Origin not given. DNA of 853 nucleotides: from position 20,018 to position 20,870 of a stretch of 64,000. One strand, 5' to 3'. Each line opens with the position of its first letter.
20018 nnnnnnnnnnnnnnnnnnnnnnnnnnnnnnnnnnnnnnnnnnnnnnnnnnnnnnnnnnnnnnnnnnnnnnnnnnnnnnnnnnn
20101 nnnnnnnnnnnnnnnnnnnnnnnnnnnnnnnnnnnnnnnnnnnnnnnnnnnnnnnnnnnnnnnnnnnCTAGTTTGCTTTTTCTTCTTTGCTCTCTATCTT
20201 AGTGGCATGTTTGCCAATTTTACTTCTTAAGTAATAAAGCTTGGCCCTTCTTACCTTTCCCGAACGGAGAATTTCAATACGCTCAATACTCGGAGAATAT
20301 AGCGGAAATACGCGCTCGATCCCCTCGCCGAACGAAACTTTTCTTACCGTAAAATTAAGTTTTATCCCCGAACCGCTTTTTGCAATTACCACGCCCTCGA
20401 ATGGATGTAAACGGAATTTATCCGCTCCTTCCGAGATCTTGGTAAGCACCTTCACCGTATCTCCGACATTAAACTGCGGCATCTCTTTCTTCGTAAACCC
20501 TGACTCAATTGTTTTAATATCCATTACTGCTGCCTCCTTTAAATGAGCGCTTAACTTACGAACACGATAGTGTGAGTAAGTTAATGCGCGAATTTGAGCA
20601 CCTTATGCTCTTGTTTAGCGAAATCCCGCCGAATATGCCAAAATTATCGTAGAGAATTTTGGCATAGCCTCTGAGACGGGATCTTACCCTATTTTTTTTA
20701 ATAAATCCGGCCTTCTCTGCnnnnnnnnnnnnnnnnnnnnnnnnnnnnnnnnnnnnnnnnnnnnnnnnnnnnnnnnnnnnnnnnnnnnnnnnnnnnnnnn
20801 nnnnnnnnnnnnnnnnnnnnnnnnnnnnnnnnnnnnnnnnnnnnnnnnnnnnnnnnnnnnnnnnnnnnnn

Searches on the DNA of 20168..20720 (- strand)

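Call 50: search_rna_families(source=window, start=20480, end=20720, threshold=evalue, max_evalue=10)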
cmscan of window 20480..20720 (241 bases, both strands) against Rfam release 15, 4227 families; matches with E-value up to 10: 7.
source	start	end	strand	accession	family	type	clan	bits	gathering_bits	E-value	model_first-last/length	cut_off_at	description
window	20634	20666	-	RF03953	mir-5350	Gene; miRNA;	-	17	90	0.7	22-54/74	no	mir-5350 microRNA precursor family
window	20614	20697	+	RF02875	AS-pc01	Gene; antisense;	-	15.8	79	1.7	1-99/99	no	Antisense to pHK01_035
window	20668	20720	-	RF02447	SpR19_sRNA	Gene; sRNA;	-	13.7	79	5.3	71-123/123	5'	Streptococcus sRNA SpR19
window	20532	20563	-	RF02974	Fibro-purF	Cis-reg;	-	11.7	60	5.1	1-75/75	no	Fibro-purF RNA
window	20547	20649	-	RF00437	HLE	Cis-reg;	-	11.4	60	7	1-130/130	no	Hairy RNA localisation element (HLE)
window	20634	20666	-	RF00696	mir-203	Gene; miRNA;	-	11.3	65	8.9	26-59/80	no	mir-203 microRNA precursor family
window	20615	20716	+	RF00026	U6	Gene; snRNA; splicing;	CL00009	11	44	3.7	1-105/105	no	U6 spliceosomal RNA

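Call 51: search_rna_families(sources=[L001, L002, L003, L004, L009, L011, L019], threshold=gathering)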
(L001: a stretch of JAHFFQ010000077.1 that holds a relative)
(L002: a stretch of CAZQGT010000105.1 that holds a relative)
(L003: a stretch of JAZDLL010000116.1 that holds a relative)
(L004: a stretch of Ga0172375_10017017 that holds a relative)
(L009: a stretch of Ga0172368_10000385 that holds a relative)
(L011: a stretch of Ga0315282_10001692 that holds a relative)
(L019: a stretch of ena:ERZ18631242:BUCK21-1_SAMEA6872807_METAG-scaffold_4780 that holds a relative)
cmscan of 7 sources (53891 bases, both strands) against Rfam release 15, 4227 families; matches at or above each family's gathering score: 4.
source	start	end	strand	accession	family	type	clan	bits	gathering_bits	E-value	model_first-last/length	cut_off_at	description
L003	7034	7106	+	RF00005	tRNA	Gene; tRNA;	CL00001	65.9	29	3.5e-12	1-71/71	no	tRNA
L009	10839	10909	+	RF00005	tRNA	Gene; tRNA;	CL00001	64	29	1.2e-11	1-71/71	no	tRNA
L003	3107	3178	+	RF00005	tRNA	Gene; tRNA;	CL00001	63.4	29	1.7e-11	1-71/71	no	tRNA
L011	2803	2876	+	RF00005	tRNA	Gene; tRNA;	CL00001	59.2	29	2.5e-10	1-71/71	no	tRNA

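Call 70: search_dna_similar(query=window:20525-20683:-, collection=phages, mode=distant, max_evalue=0.01)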
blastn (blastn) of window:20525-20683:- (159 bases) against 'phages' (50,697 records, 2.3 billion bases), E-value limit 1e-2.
No match.
